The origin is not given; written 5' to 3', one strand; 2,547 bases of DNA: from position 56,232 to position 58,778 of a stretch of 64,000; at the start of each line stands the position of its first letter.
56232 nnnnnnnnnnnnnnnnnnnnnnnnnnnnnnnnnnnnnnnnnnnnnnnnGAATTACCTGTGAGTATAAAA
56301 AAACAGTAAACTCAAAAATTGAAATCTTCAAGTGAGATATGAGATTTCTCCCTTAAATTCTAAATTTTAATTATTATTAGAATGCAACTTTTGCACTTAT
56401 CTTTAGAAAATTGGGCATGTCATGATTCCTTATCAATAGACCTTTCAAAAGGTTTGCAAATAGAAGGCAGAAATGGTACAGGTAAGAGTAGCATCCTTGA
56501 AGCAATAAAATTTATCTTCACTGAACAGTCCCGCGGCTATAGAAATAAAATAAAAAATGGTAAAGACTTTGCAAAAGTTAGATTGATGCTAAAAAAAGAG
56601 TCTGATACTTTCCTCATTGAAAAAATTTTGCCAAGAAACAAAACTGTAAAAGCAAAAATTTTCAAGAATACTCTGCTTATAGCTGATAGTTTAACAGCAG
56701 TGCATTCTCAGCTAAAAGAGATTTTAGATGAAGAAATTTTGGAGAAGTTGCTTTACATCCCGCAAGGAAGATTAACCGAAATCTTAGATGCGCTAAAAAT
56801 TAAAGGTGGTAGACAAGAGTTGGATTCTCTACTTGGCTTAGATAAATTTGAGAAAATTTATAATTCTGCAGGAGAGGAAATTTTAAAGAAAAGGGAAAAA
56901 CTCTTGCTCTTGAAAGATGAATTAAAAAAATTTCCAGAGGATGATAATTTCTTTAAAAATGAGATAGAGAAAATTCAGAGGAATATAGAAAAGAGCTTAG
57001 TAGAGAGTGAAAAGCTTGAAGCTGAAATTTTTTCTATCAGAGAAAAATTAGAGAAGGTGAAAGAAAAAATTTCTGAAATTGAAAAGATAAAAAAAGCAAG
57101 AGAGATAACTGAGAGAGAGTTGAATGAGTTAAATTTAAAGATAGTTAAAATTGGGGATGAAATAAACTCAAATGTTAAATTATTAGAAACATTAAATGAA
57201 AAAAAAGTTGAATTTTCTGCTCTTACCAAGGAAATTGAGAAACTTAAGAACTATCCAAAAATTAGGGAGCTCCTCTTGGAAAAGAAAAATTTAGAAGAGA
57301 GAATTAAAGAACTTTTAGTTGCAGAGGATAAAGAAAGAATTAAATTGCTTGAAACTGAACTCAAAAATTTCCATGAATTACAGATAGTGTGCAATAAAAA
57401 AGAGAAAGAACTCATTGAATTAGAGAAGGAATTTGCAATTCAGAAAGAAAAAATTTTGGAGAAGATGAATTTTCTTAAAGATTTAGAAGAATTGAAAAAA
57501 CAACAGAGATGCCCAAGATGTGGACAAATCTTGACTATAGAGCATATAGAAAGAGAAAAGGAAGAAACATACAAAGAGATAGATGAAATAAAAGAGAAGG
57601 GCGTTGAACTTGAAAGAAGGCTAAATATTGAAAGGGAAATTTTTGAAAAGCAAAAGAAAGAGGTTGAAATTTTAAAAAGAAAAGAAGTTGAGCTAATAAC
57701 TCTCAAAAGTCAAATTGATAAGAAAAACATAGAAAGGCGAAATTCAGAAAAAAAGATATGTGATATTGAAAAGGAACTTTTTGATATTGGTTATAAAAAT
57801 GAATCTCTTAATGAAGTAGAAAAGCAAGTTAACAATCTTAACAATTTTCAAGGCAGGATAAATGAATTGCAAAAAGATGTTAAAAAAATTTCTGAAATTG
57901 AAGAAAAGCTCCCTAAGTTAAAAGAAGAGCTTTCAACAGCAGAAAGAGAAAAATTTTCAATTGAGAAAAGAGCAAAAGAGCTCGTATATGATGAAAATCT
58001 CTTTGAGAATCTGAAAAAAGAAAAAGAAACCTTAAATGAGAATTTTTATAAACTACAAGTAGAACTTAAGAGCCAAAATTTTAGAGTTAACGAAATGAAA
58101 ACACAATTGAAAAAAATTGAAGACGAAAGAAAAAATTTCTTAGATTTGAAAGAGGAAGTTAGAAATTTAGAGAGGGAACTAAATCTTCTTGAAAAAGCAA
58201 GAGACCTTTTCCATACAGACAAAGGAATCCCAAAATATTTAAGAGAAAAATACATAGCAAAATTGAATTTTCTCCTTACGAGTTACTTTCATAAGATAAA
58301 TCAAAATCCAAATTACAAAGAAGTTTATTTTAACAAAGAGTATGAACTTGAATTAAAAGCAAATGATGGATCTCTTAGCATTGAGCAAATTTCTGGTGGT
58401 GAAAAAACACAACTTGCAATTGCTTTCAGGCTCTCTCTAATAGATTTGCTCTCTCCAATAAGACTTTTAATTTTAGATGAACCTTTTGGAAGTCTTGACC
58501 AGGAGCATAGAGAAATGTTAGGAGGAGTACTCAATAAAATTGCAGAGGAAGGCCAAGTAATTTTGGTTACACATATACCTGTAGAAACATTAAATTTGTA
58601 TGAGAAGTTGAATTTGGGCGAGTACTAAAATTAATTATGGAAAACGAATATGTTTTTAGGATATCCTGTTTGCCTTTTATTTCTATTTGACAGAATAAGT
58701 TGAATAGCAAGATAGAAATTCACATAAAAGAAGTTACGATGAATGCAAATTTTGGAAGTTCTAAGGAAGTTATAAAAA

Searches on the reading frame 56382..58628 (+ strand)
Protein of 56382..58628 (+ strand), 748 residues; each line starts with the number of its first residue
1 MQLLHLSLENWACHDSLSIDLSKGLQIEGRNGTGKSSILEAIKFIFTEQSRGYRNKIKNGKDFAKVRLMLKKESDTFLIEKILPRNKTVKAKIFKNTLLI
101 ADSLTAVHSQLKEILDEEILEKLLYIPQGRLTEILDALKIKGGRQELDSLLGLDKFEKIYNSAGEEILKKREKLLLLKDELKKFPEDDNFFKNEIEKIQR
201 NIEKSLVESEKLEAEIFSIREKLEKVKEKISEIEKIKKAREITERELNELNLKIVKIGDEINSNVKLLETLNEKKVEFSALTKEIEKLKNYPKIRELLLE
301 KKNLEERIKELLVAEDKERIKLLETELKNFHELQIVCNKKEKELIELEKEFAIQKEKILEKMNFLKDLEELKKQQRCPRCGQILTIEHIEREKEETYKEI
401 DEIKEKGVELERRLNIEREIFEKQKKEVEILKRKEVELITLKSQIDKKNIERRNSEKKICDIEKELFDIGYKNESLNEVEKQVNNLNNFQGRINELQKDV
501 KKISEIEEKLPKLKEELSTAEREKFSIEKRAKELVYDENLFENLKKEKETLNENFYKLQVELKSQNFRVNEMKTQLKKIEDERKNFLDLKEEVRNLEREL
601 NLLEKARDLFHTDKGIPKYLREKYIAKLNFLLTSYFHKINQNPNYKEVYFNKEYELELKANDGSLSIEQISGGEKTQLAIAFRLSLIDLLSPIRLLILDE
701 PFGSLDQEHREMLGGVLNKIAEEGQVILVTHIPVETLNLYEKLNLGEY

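Call 27: search_protein_families(library=pfam, proteins=[window:56382-58628:+], max_evalue=0.001)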
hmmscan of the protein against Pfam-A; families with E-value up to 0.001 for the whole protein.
window:56382-58628:+ (748 aa): 6 families
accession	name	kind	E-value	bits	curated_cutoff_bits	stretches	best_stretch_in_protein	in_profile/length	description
PF02463.25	SMC_N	-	9.8e-08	32.1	40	1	18-731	19-197/220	RecF/RecN/SMC N terminal domain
PF13304.12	AAA_21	-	3.3e-07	31.1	27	1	29-87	6-70/304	AAA domain, putative AbiEii toxin, Type IV TA system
PF13555.12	AAA_29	-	4.6e-06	26.7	27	1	4-52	2-52/61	P-loop containing region of AAA domain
PF13558.12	SbcC_Walker_B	-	2.3e-05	25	27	1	662-717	20-88/90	SbcC/RAD50-like, Walker B motif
PF07544.18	Med9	-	0.00021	21.7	26.9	1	197-256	8-68/80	RNA polymerase II transcription mediator complex subunit 9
PF13175.12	AAA_15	-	0.00033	20.8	32.1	1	1-284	1-271/374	AAA ATPase domain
